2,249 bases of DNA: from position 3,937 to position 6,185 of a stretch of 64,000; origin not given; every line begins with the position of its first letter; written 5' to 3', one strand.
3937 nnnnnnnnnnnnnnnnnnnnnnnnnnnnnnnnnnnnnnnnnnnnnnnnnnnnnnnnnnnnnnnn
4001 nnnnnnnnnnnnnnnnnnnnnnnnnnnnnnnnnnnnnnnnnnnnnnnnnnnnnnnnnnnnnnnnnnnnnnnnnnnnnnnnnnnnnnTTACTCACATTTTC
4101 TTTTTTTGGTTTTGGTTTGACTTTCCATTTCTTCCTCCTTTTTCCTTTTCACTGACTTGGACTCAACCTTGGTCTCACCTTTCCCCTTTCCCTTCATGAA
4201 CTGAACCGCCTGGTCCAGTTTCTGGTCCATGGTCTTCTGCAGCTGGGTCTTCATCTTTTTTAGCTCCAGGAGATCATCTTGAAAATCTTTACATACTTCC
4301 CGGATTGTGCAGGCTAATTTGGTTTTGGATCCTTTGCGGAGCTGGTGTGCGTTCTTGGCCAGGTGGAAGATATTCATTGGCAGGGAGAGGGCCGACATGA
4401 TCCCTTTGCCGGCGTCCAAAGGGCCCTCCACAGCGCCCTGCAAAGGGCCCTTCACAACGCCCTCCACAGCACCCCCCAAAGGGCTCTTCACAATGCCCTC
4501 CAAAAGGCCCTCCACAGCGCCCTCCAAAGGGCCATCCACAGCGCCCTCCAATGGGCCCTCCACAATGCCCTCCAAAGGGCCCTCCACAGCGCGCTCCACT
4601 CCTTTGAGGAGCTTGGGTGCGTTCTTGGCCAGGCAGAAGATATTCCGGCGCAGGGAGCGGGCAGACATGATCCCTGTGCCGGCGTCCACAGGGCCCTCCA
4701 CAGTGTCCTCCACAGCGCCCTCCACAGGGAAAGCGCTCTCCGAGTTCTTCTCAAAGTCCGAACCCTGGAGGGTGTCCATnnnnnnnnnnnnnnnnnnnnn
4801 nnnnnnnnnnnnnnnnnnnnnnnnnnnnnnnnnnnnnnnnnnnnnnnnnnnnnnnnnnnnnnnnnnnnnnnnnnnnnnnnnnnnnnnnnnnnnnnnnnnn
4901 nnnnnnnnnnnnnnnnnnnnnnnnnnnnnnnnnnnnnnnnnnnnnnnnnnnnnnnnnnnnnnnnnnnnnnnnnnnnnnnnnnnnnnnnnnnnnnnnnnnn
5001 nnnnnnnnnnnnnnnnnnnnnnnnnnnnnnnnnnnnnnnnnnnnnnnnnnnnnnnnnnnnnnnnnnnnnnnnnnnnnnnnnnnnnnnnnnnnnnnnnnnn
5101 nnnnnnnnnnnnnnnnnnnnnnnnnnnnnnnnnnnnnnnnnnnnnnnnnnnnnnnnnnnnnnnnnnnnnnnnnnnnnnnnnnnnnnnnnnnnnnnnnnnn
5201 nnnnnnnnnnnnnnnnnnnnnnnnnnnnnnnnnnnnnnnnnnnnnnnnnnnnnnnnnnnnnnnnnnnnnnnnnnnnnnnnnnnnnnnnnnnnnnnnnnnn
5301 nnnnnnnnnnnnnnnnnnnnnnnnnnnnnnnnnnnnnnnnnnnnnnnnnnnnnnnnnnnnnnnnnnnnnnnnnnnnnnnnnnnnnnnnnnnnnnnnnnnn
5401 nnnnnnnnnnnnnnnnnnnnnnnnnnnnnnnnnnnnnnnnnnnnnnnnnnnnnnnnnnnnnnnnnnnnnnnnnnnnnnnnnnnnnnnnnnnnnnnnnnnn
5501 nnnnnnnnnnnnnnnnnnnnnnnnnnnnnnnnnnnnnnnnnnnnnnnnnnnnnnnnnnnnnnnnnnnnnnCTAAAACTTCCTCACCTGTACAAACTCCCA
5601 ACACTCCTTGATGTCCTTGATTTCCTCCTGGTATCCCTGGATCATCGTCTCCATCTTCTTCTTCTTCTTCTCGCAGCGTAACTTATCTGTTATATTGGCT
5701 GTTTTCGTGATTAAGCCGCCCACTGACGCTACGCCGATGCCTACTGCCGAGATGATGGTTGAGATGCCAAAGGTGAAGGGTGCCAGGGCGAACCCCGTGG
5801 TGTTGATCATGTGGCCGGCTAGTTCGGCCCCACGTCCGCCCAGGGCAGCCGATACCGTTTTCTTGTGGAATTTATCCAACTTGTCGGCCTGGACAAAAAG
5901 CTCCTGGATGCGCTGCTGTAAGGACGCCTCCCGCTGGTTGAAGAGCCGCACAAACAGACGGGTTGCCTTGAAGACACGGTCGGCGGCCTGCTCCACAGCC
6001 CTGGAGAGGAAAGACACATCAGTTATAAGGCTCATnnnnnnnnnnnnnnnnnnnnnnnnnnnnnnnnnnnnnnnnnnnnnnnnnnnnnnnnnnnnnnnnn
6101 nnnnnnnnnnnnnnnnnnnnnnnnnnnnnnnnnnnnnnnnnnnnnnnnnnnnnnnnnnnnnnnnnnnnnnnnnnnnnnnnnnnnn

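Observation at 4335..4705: Coding minisatellite has replaced the central helices of APOL-like gene 1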

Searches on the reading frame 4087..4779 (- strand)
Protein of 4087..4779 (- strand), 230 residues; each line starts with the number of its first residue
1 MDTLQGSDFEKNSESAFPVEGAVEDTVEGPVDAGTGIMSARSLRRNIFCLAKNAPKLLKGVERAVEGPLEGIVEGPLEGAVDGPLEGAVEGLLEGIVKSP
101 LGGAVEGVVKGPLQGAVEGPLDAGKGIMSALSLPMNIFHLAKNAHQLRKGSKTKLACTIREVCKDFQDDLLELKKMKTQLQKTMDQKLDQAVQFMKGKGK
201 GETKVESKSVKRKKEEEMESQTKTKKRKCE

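Call 21: find_homologous_proteins(query=window:4090-4779:-, max_evalue=10)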
Query seq(230 aa) (230 aa): 6 proteins with E <= 10 among 1645 candidates.
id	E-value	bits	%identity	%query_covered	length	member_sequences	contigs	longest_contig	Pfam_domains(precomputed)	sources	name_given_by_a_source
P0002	3.3e-17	81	68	26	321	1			PF05461.17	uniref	uniref:Apolipoprotein L domain containing 1a n=1 Tax=Oryzias melastigma TaxID=30732 RepID=A0A3B3CUH6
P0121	3.4e-17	81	70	26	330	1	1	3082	PF05461.17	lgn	-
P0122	2.3e-16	78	63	26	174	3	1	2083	PF05461.17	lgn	-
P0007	4.2e-16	77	70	26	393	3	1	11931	PF05461.17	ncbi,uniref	ncbi:hypothetical protein ILYODFUR_022105 [Ilyodon furcidens]|uniref:Uncharacterized protein n=1 Tax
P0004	6.9e-16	77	67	26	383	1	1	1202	PF05461.17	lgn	-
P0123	3.9e-3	35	36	28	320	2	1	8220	-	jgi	-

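Call 22: find_encoding_contigs(protein=window:4087-4779:-, flank=5000)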
Protein window:4087-4779:- (230 aa): no gene with exactly this product is on record in the collection.

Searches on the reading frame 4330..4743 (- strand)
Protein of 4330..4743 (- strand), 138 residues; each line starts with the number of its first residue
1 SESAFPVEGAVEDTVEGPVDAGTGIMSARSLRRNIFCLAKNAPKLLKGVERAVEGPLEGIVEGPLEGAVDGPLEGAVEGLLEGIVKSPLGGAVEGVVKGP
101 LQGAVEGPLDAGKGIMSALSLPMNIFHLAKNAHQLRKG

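Call 68: search_protein_representatives(protein=window:4330-4743:-)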
Query: 138 residues. Proteins with E-value up to 0.001 (for the whole library): 243; up to 1e-10: 21; up to 1e-30: 1. The best 150 are listed.
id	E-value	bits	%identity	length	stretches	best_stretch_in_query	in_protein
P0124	3.8e-57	208.8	38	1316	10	49-110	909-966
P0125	7.0e-28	114.0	33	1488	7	66-108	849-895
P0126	1.7e-23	99.8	37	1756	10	22-112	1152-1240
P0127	1.7e-22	96.6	35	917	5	54-112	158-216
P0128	4.4e-20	88.7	35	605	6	47-122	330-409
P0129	3.2e-16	76.3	38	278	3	48-110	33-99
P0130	1.3e-15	74.3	50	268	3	53-107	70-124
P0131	1.4e-15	74.2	31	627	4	49-108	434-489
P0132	4.5e-13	66.0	42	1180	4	53-112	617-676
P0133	1.0e-12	64.9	37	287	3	53-111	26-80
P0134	1.0e-12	64.9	49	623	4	49-114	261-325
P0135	1.0e-12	64.9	41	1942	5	53-109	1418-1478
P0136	1.3e-12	64.6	44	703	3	49-108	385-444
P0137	2.2e-12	63.8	36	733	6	31-105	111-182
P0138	3.3e-12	63.2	46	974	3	50-112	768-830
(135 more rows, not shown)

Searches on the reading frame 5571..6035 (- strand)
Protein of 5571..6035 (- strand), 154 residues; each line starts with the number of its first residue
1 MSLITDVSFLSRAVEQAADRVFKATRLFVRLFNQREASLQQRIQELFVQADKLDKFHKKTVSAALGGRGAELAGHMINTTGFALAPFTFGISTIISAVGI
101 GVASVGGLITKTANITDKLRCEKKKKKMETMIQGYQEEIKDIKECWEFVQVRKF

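Call 58: find_encoding_contigs(protein=window:5571-6035:-, flank=10000)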
Protein window:5571-6035:- (154 aa): no gene with exactly this product is on record in the collection.
